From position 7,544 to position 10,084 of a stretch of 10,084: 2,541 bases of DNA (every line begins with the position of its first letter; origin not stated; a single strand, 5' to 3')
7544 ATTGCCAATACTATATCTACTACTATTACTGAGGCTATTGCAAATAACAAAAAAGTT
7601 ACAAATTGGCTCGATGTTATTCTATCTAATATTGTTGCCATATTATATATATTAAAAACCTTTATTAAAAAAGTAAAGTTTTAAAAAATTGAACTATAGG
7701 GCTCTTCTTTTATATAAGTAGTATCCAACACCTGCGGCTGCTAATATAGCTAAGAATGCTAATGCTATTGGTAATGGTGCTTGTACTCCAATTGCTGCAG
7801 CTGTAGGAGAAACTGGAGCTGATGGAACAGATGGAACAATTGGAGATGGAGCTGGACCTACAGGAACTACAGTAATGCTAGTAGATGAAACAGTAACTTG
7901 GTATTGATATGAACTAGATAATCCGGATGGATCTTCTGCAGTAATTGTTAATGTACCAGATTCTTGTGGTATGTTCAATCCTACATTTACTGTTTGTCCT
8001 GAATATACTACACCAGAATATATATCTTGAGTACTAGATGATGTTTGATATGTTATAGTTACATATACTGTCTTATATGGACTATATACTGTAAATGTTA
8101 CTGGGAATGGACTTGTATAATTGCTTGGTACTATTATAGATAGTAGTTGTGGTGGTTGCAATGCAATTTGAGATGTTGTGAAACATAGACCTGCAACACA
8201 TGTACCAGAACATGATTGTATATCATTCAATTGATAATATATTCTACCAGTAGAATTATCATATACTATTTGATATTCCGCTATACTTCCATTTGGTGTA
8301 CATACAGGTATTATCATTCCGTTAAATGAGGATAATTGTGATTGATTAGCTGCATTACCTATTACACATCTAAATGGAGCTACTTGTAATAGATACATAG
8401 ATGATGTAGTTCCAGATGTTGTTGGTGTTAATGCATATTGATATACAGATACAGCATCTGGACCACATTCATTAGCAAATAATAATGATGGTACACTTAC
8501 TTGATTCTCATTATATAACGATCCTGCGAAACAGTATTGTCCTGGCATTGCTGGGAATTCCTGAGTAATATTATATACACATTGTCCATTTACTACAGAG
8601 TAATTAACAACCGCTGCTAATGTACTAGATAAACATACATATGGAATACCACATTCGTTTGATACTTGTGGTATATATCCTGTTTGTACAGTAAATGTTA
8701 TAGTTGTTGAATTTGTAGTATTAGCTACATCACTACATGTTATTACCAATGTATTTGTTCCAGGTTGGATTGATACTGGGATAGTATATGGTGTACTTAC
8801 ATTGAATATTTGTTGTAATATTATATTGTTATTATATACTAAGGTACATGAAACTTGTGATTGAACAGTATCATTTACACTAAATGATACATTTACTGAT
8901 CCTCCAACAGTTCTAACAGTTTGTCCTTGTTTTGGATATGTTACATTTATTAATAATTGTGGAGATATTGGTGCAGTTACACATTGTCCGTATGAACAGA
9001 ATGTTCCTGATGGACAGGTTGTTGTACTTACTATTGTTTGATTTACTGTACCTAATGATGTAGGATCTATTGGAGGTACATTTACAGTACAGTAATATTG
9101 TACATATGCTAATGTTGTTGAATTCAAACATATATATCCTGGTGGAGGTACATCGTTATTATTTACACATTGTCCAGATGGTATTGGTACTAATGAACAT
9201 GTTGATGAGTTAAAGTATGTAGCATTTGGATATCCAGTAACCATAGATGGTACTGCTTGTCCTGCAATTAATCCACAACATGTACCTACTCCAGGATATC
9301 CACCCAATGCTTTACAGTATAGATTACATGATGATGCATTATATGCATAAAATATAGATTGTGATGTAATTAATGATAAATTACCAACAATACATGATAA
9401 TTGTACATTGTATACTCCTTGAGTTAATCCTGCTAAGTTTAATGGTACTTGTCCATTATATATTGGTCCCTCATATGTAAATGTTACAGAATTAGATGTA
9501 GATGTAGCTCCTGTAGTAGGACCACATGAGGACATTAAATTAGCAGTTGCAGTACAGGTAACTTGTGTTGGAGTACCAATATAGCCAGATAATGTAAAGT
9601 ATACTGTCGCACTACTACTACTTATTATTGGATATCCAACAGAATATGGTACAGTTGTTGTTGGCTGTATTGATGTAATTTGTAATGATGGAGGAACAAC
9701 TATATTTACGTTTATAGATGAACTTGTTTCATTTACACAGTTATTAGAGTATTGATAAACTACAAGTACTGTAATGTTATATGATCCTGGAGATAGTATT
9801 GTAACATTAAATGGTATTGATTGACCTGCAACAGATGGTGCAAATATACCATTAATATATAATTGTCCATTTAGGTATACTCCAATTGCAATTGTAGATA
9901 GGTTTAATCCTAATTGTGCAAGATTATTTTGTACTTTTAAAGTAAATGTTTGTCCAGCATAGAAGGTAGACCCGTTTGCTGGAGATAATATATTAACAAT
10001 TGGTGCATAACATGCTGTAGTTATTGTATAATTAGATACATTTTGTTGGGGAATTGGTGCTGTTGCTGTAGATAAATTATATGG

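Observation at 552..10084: Lone mini-MCM gene wedged between arrays of exported and membrane proteins: candidate undescribed archaeal mobile element or virus (replication module plus envelope/adhesion module)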

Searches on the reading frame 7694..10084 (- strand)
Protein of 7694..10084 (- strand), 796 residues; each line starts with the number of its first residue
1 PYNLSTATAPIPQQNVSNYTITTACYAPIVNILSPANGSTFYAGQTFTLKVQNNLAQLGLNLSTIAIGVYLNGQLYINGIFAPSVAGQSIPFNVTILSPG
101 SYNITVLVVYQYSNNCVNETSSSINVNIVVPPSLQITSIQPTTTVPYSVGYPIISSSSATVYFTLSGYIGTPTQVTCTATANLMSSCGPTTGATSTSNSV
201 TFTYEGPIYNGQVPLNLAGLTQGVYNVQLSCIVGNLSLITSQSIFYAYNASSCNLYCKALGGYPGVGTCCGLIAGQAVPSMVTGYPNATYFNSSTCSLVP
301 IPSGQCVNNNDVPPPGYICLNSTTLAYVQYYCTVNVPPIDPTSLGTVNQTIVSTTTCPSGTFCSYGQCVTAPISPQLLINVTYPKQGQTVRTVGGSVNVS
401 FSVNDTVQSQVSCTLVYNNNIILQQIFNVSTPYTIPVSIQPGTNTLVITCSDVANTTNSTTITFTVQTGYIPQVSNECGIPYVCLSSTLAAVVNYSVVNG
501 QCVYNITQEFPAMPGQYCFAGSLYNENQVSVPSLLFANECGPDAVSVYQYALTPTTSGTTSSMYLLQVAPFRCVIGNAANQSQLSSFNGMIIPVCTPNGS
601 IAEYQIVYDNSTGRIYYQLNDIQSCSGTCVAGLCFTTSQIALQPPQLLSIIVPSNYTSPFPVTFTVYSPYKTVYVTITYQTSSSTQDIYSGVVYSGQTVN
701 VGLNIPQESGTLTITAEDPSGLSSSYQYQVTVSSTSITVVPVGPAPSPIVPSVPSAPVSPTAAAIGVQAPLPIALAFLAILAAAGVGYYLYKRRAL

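Call 27: find_homologous_proteins(query=window:7694-10084:-)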
Query window:7694-10084:- (796 aa): 8 proteins with E <= 0.001 among 8000 candidates.
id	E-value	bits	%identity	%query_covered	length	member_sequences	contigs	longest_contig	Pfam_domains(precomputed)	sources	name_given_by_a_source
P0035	0.0e+0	1709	100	100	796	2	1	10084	-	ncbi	ncbi:MAG: hypothetical protein ACP5GJ_04370, partial [Nanopusillaceae archaeon]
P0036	0.0e+0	1466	84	100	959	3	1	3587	-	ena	-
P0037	0.0e+0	1296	73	100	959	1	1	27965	-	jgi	jgi:hypothetical protein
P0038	0.0e+0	1243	70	100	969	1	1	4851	-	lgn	-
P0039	1.4e-171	591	45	95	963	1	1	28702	-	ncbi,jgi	ncbi:MAG: hypothetical protein ACP5GJ_03820 [Nanopusillaceae archaeon]|jgi:hypothetical protein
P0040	1.4e-170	588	45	93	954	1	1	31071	-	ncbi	-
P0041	7.7e-168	579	43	97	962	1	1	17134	-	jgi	jgi:hypothetical protein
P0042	1.3e-121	426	34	99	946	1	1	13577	-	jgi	-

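Call 29: find_encoding_contigs(protein=P0037, flank=10000, max_places=2)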
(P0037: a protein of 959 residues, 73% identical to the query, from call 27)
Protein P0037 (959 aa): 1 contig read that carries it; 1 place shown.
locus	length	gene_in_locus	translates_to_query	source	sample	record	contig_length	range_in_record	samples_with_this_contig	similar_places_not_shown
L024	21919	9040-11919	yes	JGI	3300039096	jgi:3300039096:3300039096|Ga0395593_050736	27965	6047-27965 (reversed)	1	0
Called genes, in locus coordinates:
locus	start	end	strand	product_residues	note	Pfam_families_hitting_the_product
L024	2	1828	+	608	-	?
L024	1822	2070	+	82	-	-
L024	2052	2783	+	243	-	-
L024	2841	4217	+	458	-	-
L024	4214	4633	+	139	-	-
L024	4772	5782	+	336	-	-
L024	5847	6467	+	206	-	-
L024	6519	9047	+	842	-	-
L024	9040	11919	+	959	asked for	-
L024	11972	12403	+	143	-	-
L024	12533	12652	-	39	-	-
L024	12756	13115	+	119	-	-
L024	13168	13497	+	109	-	-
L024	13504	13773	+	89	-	-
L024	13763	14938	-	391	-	PF00493:MCM, PF00004:AAA (weak), PF01078:Mg_chelatase (faint), PF07728:AAA_5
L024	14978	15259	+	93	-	-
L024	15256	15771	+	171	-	PF01047:MarR (weak), PF13412:HTH_24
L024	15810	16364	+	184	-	-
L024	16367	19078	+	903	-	-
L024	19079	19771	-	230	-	-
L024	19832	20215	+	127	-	-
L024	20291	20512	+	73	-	-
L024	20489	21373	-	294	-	PF00291:PALP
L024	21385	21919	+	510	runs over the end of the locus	-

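Call 45: search_protein_families(library=pfam, proteins=[L024:2-1828:+, L024:2052-2783:+, L024:2841-4217:+, L024:4214-4633:+, L024:4772-5782:+, L024:5847-6467:+, L024:6519-9047:+], max_evalue=0.05)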
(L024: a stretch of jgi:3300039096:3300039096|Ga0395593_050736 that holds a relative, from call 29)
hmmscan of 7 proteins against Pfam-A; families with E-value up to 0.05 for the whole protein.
L024:2-1828:+ (608 aa): 1 family
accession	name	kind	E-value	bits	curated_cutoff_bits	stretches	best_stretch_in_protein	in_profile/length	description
PF22358.2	MfA4_C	-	0.023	14.9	27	0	162-200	63-101/137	Minor fimbrium tip subunit MfA4, C-terminal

L024:2052-2783:+ (243 aa): 0 families

L024:2841-4217:+ (458 aa): 3 families
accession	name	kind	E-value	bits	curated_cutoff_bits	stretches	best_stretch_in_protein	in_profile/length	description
PF22067.2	Cep192_D3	-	3.4e-05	24.3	27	1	349-409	8-67/99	Cep192 domain 3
PF22544.2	HYDIN_VesB_CFA65-like_Ig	-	0.00031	21.4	25.5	1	345-407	5-68/100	HYDIN/CFA65/VesB-like, Ig-like domain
PF22076.2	Cep192_D6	-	0.011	16.4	35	1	356-430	18-97/101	Cep192 domain 6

L024:4214-4633:+ (139 aa): 3 families
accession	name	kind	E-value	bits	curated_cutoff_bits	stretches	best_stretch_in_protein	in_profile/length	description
PF20990.2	DUF2207_C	-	0.007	16.5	33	1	13-132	74-188/247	Predicted membrane protein (DUF2207) C-terminal domain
PF09813.14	Coa3_cc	-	0.013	15.5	27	1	74-106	4-39/48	Cytochrome c oxidase assembly factor 3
PF03551.20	PadR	-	0.041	14.3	27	0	20-64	1-52/75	Transcriptional regulator PadR-like family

L024:4772-5782:+ (336 aa): 1 family
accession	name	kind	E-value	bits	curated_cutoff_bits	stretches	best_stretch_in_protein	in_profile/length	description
PF01593.30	Amino_oxidase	-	0.049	13.3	19.8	0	74-147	219-286/443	Flavin containing amine oxidoreductase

L024:5847-6467:+ (206 aa): 0 families

L024:6519-9047:+ (842 aa): 0 families

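Call 62: find_encoding_contigs(protein=P0039, flank=10000, max_places=2)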
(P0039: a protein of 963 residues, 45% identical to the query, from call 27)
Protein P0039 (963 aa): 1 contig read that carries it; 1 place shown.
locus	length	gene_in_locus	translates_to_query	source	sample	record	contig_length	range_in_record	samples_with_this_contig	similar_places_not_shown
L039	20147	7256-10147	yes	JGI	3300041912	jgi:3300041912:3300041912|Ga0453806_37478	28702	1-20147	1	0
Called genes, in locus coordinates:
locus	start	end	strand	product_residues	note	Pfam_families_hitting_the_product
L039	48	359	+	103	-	-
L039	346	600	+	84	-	-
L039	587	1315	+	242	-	-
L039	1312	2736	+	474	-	-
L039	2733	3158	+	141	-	-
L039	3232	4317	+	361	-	-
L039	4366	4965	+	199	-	-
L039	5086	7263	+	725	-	-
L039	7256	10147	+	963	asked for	-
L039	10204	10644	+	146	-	-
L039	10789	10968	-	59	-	-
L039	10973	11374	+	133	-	-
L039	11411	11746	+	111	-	-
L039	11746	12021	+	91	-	-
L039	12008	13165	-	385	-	PF00493:MCM, PF00004:AAA (weak), PF01078:Mg_chelatase (faint), PF07728:AAA_5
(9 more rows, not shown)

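Call 63: find_encoding_contigs(protein=P0040, flank=10000, max_places=2)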
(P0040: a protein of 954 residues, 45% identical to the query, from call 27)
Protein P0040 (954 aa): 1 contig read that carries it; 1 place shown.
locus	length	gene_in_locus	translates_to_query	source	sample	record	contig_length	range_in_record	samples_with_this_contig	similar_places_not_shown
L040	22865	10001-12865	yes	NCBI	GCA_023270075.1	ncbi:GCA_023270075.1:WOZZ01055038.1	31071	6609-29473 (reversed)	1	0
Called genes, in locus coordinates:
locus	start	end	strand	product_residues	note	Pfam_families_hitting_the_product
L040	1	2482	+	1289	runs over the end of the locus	-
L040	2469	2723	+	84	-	-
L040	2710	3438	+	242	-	-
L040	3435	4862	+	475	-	-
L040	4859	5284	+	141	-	-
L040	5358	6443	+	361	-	-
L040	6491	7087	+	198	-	-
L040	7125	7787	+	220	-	-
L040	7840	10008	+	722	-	-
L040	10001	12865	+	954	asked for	-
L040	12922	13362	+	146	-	-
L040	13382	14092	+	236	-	-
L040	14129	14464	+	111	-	-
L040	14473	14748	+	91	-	-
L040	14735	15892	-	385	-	PF00493:MCM, PF00004:AAA, PF01078:Mg_chelatase (faint), PF07728:AAA_5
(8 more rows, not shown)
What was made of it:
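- Tried and rejected: Both contigs break inside the homologue of a 1289-aa gene that a third contig reads through (calls 29, 62, 63).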

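Call 96: search_protein_families(library=ncbifam, proteins=[window:7697-10084:-], max_evalue=0.05)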
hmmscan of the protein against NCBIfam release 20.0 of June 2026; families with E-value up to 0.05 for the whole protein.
window:7697-10084:- (796 aa): 0 families

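Call 104: find_related_loci(query=A4, collection=viral_contigs, flank=5000)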
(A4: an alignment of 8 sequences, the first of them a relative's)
Query A4 (959 aa) in viral_contigs; peptide patterns used: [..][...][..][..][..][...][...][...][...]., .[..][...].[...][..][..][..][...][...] (x = any residue, [..] = any of these).
44 stretches matched a pattern, but none encodes a relative of the query by tblastn (E <= 1e-3).

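Call 105: search_solved_structures(query=A4, max_evalue=1)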
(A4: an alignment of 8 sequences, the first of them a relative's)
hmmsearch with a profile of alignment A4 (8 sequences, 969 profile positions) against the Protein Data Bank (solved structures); distinct sequences matched with E-value up to 1: 6.
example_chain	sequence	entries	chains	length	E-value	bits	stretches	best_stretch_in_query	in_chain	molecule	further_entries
9kvu_A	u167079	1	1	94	0.039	15.1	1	195-226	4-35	bacterial immunoglobulin domain B1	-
6k6i_A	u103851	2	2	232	0.88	10.7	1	144-213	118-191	Cyanobacterial chloride importer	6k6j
6k6k_A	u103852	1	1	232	0.93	10.6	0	146-213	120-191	Cyanobacterial chloride importer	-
6xl3_A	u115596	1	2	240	0.94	10.6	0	145-213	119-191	Mastigocladopsis repens rhodopsin chloride pump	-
6wp8_A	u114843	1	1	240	0.95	10.6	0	145-213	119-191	Proton-pumping rhodopsin chloride pump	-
9rbq_D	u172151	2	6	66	0.97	10.5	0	741-795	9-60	Protein E3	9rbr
